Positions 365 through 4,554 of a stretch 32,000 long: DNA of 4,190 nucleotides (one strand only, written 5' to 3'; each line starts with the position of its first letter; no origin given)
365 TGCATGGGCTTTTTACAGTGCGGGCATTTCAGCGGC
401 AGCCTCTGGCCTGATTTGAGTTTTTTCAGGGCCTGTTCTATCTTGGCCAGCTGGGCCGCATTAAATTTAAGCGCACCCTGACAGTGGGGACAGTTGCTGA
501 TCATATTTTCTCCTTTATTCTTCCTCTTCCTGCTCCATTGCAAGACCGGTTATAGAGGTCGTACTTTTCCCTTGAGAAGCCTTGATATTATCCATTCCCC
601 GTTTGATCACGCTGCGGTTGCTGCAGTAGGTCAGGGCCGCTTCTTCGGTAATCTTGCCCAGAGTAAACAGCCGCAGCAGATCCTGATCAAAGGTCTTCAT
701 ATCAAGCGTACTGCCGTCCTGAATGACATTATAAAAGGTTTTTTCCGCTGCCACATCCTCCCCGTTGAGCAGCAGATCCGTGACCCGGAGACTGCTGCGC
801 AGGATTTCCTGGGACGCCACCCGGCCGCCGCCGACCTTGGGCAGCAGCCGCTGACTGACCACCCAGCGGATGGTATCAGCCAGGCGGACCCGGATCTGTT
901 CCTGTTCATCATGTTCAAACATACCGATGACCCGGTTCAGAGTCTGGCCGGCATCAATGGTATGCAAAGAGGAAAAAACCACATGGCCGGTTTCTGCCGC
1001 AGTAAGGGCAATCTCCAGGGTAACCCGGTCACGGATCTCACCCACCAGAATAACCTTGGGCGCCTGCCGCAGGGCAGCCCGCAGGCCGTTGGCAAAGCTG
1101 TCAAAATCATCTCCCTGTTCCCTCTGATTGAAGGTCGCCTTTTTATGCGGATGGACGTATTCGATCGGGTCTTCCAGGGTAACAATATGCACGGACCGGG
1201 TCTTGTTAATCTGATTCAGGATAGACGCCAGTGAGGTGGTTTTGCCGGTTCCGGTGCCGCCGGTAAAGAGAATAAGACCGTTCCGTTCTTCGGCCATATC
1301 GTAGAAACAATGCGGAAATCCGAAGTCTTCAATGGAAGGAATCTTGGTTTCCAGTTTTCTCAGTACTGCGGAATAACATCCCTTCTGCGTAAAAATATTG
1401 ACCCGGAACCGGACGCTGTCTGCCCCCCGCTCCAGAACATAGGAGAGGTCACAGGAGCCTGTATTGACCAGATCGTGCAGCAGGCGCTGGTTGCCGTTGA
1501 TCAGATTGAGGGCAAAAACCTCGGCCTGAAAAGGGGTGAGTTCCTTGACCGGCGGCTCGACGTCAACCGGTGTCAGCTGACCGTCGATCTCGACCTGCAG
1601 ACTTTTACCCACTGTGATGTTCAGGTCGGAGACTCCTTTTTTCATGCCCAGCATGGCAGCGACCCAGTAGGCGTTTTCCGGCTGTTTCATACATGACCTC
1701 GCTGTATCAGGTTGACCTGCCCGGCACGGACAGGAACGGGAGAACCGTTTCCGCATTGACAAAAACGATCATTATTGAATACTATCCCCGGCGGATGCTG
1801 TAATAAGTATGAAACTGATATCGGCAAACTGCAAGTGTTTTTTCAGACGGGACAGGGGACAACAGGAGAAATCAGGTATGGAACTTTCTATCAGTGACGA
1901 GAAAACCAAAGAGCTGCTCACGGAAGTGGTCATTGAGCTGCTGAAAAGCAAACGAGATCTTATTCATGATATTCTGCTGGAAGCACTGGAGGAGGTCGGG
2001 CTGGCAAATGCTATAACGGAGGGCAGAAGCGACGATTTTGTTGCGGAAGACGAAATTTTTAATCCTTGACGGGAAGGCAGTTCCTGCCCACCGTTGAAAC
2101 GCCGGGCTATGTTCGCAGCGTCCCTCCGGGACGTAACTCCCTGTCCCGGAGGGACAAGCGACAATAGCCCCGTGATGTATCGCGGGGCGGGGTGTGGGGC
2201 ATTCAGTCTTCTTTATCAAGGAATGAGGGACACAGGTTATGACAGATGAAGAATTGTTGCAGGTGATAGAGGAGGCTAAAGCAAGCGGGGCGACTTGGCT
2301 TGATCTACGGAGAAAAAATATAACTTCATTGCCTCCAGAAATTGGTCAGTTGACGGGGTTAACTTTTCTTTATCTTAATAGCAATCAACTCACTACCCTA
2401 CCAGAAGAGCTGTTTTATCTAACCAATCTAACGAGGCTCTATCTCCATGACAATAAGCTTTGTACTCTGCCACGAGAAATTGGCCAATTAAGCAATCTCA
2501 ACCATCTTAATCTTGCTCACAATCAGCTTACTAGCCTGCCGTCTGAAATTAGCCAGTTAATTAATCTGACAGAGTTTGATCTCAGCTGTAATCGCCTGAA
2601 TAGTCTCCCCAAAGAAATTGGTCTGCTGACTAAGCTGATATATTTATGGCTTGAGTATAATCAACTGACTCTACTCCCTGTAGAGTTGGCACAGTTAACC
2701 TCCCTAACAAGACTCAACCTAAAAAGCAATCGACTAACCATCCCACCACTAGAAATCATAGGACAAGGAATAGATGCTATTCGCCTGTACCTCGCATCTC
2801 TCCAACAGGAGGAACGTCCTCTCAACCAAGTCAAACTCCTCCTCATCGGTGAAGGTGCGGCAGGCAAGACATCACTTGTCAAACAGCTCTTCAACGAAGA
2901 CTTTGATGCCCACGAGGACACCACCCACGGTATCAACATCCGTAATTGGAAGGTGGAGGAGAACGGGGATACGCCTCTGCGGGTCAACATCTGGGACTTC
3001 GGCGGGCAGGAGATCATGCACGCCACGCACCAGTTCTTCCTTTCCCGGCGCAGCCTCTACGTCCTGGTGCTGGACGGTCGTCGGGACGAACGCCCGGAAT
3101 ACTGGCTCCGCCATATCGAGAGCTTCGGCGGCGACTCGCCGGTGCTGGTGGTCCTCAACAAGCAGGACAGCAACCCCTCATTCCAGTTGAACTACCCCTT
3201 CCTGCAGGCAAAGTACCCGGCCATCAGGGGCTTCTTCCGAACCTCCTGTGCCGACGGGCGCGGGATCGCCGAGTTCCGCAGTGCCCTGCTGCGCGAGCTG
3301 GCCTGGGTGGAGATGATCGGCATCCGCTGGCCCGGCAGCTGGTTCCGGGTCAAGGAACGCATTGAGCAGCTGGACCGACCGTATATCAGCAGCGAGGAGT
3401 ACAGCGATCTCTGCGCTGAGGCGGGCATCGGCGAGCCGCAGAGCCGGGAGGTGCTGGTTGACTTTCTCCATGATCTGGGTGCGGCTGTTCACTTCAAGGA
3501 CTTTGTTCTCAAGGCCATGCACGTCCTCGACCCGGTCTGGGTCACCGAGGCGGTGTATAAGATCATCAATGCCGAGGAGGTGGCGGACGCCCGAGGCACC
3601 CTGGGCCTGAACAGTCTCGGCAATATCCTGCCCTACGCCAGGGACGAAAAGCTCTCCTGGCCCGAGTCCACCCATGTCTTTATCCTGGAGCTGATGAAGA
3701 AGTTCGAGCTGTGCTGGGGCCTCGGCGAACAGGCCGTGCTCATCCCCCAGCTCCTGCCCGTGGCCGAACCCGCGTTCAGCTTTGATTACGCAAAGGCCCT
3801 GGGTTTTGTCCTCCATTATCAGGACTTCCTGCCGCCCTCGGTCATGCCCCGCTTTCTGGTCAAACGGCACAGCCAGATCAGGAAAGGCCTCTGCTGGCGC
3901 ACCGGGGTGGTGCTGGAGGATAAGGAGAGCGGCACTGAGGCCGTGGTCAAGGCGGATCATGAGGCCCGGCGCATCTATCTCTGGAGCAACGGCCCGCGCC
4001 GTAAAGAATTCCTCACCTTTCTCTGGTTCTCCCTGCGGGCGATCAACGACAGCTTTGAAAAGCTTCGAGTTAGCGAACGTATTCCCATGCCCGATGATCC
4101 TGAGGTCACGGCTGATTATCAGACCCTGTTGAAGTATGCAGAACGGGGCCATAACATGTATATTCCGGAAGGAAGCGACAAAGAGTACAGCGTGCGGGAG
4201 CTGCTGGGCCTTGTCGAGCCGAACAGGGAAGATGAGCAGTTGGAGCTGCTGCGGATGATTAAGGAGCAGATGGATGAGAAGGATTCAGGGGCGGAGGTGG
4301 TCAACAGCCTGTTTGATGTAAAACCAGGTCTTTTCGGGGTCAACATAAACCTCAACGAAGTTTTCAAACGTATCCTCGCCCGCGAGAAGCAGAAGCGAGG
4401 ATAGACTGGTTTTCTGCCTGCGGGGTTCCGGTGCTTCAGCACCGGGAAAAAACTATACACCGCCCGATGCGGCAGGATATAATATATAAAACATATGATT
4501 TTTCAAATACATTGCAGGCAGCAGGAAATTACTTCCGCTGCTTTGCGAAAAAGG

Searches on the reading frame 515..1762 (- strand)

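Call 65: search_protein_families(library=pfam, proteins=[window:515-1762:-], max_evalue=0.001)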
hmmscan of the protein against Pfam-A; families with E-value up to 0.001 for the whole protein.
window:515-1762:- (415 aa): 3 families
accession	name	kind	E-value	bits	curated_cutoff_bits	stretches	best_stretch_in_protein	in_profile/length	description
PF00437.27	T2SSE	-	5.7e-44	150.7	24.9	1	114-310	89-281/370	Type II/IV secretion system protein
PF13401.12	AAA_22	-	0.00028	21.6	27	1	160-198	4-43/130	AAA domain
PF13245.12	AAA_19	-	0.0004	21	25.1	1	161-215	11-59/134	AAA domain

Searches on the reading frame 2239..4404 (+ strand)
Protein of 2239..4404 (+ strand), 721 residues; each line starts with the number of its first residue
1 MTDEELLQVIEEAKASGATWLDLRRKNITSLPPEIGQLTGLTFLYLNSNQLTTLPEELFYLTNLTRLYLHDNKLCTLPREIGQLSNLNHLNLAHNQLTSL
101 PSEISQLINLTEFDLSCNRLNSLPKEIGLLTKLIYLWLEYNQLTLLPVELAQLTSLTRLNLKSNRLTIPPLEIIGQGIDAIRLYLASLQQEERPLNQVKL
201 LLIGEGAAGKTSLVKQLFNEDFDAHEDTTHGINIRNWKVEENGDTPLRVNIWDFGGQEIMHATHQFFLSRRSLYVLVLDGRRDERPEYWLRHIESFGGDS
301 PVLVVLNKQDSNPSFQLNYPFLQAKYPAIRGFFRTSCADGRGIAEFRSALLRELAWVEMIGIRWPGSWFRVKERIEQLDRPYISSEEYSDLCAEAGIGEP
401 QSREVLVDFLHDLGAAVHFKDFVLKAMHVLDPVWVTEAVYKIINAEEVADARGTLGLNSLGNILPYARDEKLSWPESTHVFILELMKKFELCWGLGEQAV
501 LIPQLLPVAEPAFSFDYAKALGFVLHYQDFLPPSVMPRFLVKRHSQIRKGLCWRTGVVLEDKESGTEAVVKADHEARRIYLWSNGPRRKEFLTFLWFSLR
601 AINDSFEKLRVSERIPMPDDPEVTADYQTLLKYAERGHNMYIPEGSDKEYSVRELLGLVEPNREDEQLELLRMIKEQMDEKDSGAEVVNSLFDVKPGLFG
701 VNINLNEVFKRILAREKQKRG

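Call 65: search_protein_families(library=pfam, proteins=[window:2239-4404:+], max_evalue=0.001)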
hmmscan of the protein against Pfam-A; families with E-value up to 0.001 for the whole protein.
window:2239-4404:+ (721 aa): 11 families
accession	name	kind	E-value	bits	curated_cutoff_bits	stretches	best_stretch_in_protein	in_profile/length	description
PF16095.11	COR-A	-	1.7e-34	119.2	35.3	1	365-506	1-143/143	C-terminal of Roc, COR-A domain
PF08477.19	Roc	-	8.5e-31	107.1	27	1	199-310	1-119/119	Ras of Complex, Roc, domain of DAPkinase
PF25497.1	COR-B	-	1.3e-25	90.3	27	1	519-656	2-143/145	C-terminal of Roc, COR-B domain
PF13855.12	LRR_8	-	4.4e-21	74.8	27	3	19-74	4-61/61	Leucine rich repeat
PF23598.1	LRR_14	-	3e-18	66.1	40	2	79-162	41-122/353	Leucine-rich repeat region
PF12799.13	LRR_4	-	3.5e-17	62.5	27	4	40-77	2-39/44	Leucine Rich repeats (2 copies)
PF00560.39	LRR_1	-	1.2e-11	42.8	20.6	0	86-107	1-23/23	Leucine Rich Repeat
PF00071.28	Ras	-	2.2e-11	44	21.6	1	199-313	1-118/162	Ras family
PF00025.27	Arf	-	1.5e-09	38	22.3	1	195-313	12-129/174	ADP-ribosylation factor family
PF04670.18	Gtr1_RagA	-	4.9e-05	23.3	22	1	199-263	1-64/232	Gtr1/RagA G protein conserved region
PF01926.29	MMR_HSR1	-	0.00051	20.6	21.9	1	201-308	3-113/113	50S ribosome-binding GTPase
